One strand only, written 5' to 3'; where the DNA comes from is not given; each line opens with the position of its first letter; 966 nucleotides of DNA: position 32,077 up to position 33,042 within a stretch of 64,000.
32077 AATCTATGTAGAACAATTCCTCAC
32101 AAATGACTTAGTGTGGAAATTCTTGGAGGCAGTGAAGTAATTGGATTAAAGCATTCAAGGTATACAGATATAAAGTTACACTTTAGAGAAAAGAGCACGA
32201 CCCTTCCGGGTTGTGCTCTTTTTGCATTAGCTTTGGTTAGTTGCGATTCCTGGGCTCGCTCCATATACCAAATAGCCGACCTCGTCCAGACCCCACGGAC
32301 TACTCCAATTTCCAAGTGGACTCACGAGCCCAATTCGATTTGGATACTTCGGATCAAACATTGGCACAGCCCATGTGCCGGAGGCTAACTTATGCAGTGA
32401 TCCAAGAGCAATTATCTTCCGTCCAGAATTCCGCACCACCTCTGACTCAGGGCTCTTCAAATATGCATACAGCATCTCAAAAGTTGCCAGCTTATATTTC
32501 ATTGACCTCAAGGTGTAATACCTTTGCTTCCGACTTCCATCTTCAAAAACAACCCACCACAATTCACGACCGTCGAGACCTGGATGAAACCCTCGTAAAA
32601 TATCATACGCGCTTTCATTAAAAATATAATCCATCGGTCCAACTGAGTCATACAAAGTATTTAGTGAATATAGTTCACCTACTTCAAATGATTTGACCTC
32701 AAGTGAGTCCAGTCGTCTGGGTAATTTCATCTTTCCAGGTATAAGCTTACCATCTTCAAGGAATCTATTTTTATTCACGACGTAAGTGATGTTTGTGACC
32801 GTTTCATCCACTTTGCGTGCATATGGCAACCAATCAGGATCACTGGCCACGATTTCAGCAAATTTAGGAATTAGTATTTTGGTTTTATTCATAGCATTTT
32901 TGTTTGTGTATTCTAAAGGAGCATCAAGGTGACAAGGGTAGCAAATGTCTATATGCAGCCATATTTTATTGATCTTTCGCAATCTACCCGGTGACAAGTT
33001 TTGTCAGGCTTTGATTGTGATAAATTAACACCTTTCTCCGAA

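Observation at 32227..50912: Six diverged paralogous TrmB-like regulators, each divergently paired with a different partner gene: a repeated regulator-plus-cargo module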

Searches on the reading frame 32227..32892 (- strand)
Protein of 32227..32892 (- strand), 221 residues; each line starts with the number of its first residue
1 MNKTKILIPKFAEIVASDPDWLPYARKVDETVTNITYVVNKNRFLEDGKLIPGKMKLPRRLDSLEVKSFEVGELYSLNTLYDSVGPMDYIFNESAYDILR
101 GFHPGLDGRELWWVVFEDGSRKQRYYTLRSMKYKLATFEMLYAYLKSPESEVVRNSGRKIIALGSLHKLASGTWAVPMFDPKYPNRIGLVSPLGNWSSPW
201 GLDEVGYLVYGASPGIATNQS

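Call 7: search_protein_families(library=pfam, proteins=[window:32227-32892:-], max_evalue=0.05)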
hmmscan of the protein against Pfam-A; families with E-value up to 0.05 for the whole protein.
window:32227-32892:- (221 aa): 0 families

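Call 44: search_protein_families(library=padloc, proteins=[window:32227-32892:-], max_evalue=0.01)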
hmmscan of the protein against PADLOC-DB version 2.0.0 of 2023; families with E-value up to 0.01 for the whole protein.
window:32227-32892:- (221 aa): 0 families

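Call 45: search_protein_families(library=phrogs, proteins=[window:32227-32892:-], max_evalue=0.01)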
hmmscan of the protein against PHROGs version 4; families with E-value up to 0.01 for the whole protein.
window:32227-32892:- (221 aa): 0 families

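Call 46: find_homologous_proteins(query=window:32227-32892:-, max_evalue=0.001)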
Query window:32227-32892:- (221 aa): 3 proteins with E <= 0.001 among 136 candidates.
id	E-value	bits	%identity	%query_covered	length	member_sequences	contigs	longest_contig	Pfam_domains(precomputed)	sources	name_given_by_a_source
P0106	1.2e-146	504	100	100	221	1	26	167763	-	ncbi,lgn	-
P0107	9.4e-54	200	56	81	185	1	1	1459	-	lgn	-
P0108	1.5e-52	196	55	81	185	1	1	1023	-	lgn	-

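Call 69: predict_structure(alignment_id=A4)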
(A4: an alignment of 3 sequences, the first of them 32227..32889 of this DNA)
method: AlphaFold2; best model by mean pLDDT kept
length: 220 residues; sequences in the alignment: 3
mean_pLDDT: 33.2   pTM: 0.24
mean pLDDT of the five models: 33.2, 32.4, 31.7, 31.3, 31.2
residues with pLDDT >= 90: 0; 70-90: 0; 50-70: 3; < 50: 217
segments of 3 or more residues with pLDDT < 50: 1-149, 155-220
pLDDT, mean of each block of 10 residues (from residue 1): 23 32 26 26 30 34 29 25 30 38 38 33 26 38 47 45 39 45 43 30 26 26
secondary structure, 60 per line:
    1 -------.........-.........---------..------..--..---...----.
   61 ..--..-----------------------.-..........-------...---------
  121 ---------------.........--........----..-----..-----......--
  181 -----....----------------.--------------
elements in order: H8-16 H18-26 E53-55 H92-101 E109-111 H136-144 H147-154 E173-178 E186-189
